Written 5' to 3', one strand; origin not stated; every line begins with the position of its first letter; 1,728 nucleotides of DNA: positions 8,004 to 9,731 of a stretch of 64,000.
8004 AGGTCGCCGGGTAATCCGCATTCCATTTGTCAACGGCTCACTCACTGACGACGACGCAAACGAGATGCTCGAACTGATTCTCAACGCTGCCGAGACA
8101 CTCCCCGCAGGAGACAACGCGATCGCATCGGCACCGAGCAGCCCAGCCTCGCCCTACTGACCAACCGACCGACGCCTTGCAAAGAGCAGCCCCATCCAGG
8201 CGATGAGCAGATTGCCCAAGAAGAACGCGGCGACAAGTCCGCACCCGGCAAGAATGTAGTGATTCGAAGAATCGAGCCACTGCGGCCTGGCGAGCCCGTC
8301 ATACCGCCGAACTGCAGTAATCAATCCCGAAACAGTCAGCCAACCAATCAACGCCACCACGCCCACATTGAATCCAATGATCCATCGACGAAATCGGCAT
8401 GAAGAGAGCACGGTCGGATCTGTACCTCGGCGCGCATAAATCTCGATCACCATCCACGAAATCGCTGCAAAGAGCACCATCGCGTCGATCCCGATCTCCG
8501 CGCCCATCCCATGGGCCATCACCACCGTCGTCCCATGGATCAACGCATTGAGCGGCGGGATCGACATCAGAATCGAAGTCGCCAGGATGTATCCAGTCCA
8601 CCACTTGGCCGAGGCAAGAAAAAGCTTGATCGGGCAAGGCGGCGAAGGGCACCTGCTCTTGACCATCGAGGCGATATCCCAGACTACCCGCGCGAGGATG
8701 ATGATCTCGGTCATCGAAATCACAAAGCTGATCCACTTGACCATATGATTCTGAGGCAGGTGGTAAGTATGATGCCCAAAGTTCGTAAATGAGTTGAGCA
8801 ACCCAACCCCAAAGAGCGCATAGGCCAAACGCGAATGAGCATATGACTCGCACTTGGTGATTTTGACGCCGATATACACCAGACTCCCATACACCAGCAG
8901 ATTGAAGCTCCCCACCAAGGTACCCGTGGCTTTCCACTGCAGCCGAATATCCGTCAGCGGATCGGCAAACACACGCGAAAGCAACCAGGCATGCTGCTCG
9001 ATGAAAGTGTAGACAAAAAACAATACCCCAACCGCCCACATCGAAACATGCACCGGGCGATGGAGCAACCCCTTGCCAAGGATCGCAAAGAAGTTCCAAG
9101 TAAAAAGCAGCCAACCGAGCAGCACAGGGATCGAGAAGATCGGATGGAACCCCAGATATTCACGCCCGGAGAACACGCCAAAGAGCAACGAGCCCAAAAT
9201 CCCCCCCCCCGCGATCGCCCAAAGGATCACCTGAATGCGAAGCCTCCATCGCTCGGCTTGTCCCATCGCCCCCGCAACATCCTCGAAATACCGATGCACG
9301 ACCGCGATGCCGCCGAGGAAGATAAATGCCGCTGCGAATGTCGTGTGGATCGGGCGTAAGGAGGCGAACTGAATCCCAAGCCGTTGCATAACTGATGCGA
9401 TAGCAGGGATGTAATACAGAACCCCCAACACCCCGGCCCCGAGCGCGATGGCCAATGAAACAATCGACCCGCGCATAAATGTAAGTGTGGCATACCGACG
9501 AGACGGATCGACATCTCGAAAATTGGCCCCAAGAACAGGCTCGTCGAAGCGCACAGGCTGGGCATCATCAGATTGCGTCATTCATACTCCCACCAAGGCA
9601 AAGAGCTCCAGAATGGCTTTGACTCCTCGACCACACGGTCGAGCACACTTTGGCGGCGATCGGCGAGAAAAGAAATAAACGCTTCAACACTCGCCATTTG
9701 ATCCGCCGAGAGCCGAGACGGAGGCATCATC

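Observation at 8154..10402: Divergent C-family-like heme-copper oxidase lacking the cross-link Tyr, with HxM in place of HxH, paired with a dihaem cytochrome c (candidate novel NO reductase)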

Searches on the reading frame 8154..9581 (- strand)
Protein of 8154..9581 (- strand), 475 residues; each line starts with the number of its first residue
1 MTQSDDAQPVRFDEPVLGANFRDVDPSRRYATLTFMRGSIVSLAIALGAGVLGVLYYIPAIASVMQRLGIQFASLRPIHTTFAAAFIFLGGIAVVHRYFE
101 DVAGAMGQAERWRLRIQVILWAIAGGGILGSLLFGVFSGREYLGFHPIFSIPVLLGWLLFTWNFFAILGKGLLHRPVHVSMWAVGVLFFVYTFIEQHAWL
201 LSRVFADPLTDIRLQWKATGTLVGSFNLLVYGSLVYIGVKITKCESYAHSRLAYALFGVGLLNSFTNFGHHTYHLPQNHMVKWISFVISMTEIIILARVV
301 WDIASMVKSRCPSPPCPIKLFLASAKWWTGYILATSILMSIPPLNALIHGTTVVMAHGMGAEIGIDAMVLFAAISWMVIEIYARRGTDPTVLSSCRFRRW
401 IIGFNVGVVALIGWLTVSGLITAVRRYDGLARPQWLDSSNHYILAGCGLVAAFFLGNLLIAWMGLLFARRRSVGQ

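Call 3: search_protein_families(library=pfam, proteins=[window:8154-9581:-], max_evalue=0.01)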
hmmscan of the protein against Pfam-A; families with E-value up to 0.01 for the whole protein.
window:8154-9581:- (475 aa): 1 family
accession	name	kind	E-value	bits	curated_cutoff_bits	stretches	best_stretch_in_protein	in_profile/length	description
PF00115.25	COX1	-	2.1e-17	63.5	34.8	1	34-429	5-412/436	Cytochrome C and Quinol oxidase polypeptide I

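Call 4: search_protein_families(library=ncbifam, proteins=[window:8154-9581:-], max_evalue=0.01)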
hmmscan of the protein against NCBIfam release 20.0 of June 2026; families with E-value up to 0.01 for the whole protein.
window:8154-9581:- (475 aa): 0 families

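Call 5: search_solved_structures(query=window:8154-9581:-, max_evalue=10, show_alignments=4)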
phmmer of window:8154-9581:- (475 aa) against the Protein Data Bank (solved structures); distinct sequences matched with E-value up to 10: 3.
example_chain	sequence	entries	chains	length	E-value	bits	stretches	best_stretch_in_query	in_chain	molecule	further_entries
1g2o_A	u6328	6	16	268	0.14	14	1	14-95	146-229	PURINE NUCLEOSIDE PHOSPHORYLASE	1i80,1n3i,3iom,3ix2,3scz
7zsr_A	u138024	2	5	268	0.14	14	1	14-95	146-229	Purine nucleoside phosphorylase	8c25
7zsq_A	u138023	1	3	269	0.14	14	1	14-96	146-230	Purine nucleoside phosphorylase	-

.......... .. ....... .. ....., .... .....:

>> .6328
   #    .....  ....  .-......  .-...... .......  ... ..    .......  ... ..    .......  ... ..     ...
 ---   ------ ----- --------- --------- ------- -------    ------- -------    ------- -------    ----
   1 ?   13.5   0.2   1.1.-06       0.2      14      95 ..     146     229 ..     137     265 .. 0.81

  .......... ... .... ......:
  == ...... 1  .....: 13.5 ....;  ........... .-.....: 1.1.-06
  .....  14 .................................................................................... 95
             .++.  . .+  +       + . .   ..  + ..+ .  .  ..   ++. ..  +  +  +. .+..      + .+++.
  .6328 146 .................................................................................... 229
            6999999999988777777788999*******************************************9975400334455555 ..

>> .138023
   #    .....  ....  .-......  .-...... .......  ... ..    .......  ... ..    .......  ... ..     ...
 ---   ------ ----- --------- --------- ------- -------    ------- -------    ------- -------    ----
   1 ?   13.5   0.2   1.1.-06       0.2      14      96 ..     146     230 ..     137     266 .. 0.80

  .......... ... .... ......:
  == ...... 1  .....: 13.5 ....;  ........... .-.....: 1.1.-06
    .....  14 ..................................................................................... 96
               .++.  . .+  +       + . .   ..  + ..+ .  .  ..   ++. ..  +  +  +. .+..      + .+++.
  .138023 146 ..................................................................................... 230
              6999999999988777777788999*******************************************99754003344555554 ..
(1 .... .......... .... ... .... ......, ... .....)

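Call 6: find_homologous_proteins(query=window:8154-9581:-, max_evalue=0.001)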
Query window:8154-9581:- (475 aa): 578 proteins with E <= 0.001 among 8000 candidates; the best 120 are listed.
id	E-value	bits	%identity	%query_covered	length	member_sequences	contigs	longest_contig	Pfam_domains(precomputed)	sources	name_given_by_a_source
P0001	0.0e+0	1068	100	100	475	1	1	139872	PF00115.26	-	-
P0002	0.0e+0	1067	100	100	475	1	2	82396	PF00115.26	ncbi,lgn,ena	-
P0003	4.5e-261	885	83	100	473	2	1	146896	PF00115.26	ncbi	-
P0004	1.3e-260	883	84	99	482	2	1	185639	PF00115.26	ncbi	-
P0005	2.7e-242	823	77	98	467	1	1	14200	PF00115.26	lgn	-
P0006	1.4e-223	761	74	96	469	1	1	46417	PF00115.26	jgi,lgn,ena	-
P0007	3.2e-222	757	70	100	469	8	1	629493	PF00115.26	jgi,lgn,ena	-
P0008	1.5e-221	754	71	98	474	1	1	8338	PF00115.26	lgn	-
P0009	1.8e-215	734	71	98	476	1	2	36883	PF00115.26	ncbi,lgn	-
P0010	1.9e-215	734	72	94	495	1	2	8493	PF00115.26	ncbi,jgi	ncbi:MAG: cbb3-type cytochrome c oxidase subunit I [Planctomycetota bacterium]|jgi:nitric oxide redu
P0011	1.4e-212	725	67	99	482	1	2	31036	PF00115.26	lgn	-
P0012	1.9e-211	721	68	99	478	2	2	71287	PF00115.26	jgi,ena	-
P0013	1.6e-210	718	66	99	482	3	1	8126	PF00115.26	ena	-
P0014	7.8e-210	716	65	98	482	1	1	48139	PF00115.26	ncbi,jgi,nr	ncbi:MAG: cbb3-type cytochrome c oxidase subunit I [Phycisphaerales bacterium]|nr:cbb3-type cytochro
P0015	2.4e-209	714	69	95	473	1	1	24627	PF00115.26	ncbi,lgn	-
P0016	4.4e-209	713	70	95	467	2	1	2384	PF00115.26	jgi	-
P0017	5.7e-208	710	69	95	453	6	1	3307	PF00115.26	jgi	jgi:nitric oxide reductase subunit B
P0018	7.4e-208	709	68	95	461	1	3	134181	PF00115.26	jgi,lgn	-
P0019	1.9e-207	708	64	99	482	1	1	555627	PF00115.26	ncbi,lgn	-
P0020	3.0e-205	701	63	100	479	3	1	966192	PF00115.26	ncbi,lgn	-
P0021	1.2e-202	692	64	99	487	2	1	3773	PF00115.26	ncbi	-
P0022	1.7e-202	692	65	98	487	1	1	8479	PF00115.26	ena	-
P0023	3.0e-202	691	69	92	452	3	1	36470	PF00115.26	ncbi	-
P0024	1.8e-201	688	69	94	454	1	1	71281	PF00115.26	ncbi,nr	ncbi:MAG: cbb3-type cytochrome c oxidase subunit I [Planctomycetes bacterium]|nr:cbb3-type cytochrom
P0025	5.1e-201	687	66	94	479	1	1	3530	PF00115.26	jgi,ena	-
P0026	7.6e-201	686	66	98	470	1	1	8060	PF00115.26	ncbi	-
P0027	2.1e-200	685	64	98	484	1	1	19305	PF00115.26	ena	-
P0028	9.0e-200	683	64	99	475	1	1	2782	PF00115.26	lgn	-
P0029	2.0e-199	681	67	96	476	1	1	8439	PF00115.26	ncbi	-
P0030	2.7e-199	681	65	98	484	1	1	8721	PF00115.26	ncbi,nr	ncbi:MAG: cbb3-type cytochrome c oxidase subunit I [Planctomycetota bacterium]|nr:cbb3-type cytochro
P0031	4.6e-198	677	65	94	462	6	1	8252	PF00115.26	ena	-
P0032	4.3e-197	674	65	94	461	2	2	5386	PF00115.26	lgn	-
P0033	7.6e-197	673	65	93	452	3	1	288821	PF00115.26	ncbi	ncbi:MAG: cbb3-type cytochrome c oxidase subunit I [Planctomycetota bacterium]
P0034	1.2e-195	669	64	99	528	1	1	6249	PF00115.26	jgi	-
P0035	3.1e-195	668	63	94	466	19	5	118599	PF00115.26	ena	-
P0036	6.2e-195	667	63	99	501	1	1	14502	PF00115.26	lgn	-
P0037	3.3e-194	664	62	93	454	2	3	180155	PF00115.26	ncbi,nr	ncbi:MAG: cbb3-type cytochrome c oxidase subunit I [Planctomycetes bacterium]|nr:cbb3-type cytochrom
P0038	5.4e-193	660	63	95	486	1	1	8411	PF00115.26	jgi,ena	-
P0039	2.2e-192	658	67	93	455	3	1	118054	PF00115.26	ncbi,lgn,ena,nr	ncbi:hypothetical protein COB72_06655 [bacterium]|nr:MAG: hypothetical protein COB72_06655 [bacteriu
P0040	1.5e-190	652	62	94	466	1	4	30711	PF00115.26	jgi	jgi:nitric oxide reductase subunit B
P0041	1.6e-190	652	64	95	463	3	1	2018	PF00115.26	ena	-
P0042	1.9e-190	652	61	98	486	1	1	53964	PF00115.26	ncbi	-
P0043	3.7e-183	628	62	97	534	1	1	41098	PF00115.26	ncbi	-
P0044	8.1e-179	613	60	98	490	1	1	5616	PF00115.26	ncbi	-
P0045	1.3e-177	609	60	96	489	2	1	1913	PF00115.26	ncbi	-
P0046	8.7e-175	600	60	94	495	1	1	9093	PF00115.26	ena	-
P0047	5.7e-172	591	57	99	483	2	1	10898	PF00115.26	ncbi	-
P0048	1.2e-170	587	59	93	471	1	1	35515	PF00115.26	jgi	jgi:nitric oxide reductase subunit B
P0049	2.4e-169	582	58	99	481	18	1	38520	PF00115.26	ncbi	-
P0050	3.8e-168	578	58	98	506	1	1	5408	PF00115.26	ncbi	ncbi:MAG: cbb3-type cytochrome c oxidase subunit I [Planctomycetota bacterium]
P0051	1.2e-167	577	60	96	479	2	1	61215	PF00115.26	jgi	-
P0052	2.2e-167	576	59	94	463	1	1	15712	PF00115.26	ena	-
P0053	1.0e-165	570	60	89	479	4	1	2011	PF00115.26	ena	-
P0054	1.1e-165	570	59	94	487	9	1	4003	PF00115.26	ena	-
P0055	1.6e-165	570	59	93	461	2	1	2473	PF00115.26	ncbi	-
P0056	4.6e-165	568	59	94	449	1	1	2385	PF00115.26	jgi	-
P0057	5.7e-164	564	58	94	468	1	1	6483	PF00115.26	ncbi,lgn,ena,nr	ncbi:MAG: cbb3-type cytochrome c oxidase subunit I [Planctomycetes bacterium]|nr:cbb3-type cytochrom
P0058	2.3e-163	563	60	86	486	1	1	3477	PF00115.26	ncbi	-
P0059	1.2e-160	554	57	95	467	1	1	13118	PF00115.26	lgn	-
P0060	2.2e-160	553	58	89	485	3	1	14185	PF00115.26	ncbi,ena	-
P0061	3.2e-160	552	57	93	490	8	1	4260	PF00115.26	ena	-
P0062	8.8e-160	551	56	95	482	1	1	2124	PF00115.26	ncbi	-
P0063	1.5e-159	550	56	94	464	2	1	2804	PF00115.26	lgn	-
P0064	2.1e-159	549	57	94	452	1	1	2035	PF00115.26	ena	-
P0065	9.4e-159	547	54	97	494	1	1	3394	PF00115.26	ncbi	-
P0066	3.3e-158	545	56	97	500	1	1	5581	PF00115.26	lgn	-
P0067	4.6e-158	545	55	96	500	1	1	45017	PF00115.26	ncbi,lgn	ncbi:MAG: cbb3-type cytochrome c oxidase subunit I [Planctomycetota bacterium]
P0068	1.1e-157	544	54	98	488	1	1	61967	PF00115.26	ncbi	-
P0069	3.0e-157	542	55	93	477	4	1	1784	PF00115.26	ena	-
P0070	4.1e-157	542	57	92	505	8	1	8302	PF00115.26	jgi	-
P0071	4.1e-157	542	56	94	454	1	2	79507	PF00115.26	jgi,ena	jgi:nitric oxide reductase subunit B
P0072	4.6e-157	542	56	93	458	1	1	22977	PF00115.26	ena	-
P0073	5.6e-157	541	58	89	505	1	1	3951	PF00115.26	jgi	jgi:nitric oxide reductase subunit B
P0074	6.7e-157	541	56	96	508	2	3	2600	PF00115.26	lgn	-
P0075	2.2e-156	539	56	95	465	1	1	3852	PF00115.26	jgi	jgi:nitric oxide reductase subunit B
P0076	2.2e-156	539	56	91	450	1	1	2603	PF00115.26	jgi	jgi:nitric oxide reductase subunit B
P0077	2.6e-156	539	56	95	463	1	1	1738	PF00115.26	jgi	jgi:nitric oxide reductase subunit B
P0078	1.1e-155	537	57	90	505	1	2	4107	PF00115.26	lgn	-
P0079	1.9e-155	536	55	95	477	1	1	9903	PF00115.26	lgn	-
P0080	2.5e-155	536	56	91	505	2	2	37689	PF00115.26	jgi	-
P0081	2.6e-155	536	54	97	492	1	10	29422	PF00115.26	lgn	-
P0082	5.8e-155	535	56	94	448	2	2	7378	PF00115.26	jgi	jgi:nitric oxide reductase subunit B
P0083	8.5e-155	534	55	94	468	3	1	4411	PF00115.26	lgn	-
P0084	1.8e-154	533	56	94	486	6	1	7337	PF00115.26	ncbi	-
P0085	2.4e-154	533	55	94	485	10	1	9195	PF00115.26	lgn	-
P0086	1.0e-153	531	54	95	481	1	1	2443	PF00115.26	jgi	-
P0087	2.5e-153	529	54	94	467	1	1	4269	PF00115.26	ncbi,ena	-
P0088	9.3e-153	528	54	92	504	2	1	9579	PF00115.26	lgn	-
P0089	9.7e-153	527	55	94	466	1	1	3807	PF00115.26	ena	-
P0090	2.1e-152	526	53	95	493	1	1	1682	PF00115.26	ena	-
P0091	1.4e-151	524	55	93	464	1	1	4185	PF00115.26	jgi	jgi:nitric oxide reductase subunit B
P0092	1.6e-151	523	52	98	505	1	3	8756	PF00115.26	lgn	-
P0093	1.6e-151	523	53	95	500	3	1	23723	PF00115.26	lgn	-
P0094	3.4e-151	522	55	92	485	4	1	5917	PF00115.26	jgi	jgi:nitric oxide reductase subunit B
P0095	3.5e-151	522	55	94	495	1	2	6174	PF00115.26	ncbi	-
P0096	3.7e-151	522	53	95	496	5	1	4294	PF00115.26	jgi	jgi:nitric oxide reductase subunit B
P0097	7.3e-151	521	53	93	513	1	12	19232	PF00115.26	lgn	-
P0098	7.4e-151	521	52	97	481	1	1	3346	PF00115.26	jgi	jgi:nitric oxide reductase subunit B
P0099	1.3e-150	520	53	92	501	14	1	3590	PF00115.26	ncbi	-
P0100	1.4e-150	520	57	88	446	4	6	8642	PF00115.26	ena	-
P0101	1.6e-150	520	54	93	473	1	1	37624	PF00115.26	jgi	jgi:nitric oxide reductase subunit B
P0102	1.8e-150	520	53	95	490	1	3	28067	PF00115.26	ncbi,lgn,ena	ncbi:MAG: cbb3-type cytochrome c oxidase subunit I [Nannocystaceae bacterium]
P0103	2.5e-150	520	52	95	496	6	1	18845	PF00115.26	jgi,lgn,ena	jgi:nitric oxide reductase subunit B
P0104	2.5e-150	519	53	92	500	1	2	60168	PF00115.26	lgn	-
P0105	3.6e-150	519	54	94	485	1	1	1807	PF00115.26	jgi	jgi:nitric oxide reductase subunit B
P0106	6.5e-150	518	54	92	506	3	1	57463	PF00115.26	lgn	-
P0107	6.9e-150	518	52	97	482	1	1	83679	PF00115.26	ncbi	-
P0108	9.2e-150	518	52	95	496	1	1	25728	PF00115.26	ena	-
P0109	1.2e-149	517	54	95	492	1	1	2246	PF00115.26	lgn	-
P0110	1.4e-149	517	53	93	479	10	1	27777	PF00115.26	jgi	jgi:nitric oxide reductase subunit B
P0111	1.5e-149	517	51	98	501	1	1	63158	PF00115.26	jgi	-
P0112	1.6e-149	517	54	95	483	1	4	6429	PF00115.26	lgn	-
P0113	1.7e-149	517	52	95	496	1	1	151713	PF00115.26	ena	-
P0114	2.2e-149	516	52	93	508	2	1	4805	PF00115.26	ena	-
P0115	2.6e-149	516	51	96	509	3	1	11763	PF00115.26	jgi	jgi:nitric oxide reductase subunit B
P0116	3.1e-149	516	53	92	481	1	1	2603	PF00115.26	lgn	-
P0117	3.1e-149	516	51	99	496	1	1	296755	PF00115.26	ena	-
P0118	3.6e-149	516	54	96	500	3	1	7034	PF00115.26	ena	-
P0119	4.6e-149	515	52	95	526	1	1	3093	PF00115.26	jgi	jgi:nitric oxide reductase subunit B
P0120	6.8e-149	515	53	95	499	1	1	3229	PF00115.26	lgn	-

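Call 15: search_solved_structures(query=A1, max_evalue=10, show_alignments=5)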
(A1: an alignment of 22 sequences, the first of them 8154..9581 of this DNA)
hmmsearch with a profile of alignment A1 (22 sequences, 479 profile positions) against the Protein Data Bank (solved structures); distinct sequences matched with E-value up to 10: 2.
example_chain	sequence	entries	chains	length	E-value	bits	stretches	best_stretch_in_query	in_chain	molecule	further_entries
9g6b_A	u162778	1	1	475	0.012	17.4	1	23-462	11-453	cytochrome-c oxidase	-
3mk7_A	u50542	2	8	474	0.3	12.7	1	70-458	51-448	Cytochrome c oxidase, cbb3-type, subunit N | Cbb3-type cytochrome c oxidase subunit CcoN1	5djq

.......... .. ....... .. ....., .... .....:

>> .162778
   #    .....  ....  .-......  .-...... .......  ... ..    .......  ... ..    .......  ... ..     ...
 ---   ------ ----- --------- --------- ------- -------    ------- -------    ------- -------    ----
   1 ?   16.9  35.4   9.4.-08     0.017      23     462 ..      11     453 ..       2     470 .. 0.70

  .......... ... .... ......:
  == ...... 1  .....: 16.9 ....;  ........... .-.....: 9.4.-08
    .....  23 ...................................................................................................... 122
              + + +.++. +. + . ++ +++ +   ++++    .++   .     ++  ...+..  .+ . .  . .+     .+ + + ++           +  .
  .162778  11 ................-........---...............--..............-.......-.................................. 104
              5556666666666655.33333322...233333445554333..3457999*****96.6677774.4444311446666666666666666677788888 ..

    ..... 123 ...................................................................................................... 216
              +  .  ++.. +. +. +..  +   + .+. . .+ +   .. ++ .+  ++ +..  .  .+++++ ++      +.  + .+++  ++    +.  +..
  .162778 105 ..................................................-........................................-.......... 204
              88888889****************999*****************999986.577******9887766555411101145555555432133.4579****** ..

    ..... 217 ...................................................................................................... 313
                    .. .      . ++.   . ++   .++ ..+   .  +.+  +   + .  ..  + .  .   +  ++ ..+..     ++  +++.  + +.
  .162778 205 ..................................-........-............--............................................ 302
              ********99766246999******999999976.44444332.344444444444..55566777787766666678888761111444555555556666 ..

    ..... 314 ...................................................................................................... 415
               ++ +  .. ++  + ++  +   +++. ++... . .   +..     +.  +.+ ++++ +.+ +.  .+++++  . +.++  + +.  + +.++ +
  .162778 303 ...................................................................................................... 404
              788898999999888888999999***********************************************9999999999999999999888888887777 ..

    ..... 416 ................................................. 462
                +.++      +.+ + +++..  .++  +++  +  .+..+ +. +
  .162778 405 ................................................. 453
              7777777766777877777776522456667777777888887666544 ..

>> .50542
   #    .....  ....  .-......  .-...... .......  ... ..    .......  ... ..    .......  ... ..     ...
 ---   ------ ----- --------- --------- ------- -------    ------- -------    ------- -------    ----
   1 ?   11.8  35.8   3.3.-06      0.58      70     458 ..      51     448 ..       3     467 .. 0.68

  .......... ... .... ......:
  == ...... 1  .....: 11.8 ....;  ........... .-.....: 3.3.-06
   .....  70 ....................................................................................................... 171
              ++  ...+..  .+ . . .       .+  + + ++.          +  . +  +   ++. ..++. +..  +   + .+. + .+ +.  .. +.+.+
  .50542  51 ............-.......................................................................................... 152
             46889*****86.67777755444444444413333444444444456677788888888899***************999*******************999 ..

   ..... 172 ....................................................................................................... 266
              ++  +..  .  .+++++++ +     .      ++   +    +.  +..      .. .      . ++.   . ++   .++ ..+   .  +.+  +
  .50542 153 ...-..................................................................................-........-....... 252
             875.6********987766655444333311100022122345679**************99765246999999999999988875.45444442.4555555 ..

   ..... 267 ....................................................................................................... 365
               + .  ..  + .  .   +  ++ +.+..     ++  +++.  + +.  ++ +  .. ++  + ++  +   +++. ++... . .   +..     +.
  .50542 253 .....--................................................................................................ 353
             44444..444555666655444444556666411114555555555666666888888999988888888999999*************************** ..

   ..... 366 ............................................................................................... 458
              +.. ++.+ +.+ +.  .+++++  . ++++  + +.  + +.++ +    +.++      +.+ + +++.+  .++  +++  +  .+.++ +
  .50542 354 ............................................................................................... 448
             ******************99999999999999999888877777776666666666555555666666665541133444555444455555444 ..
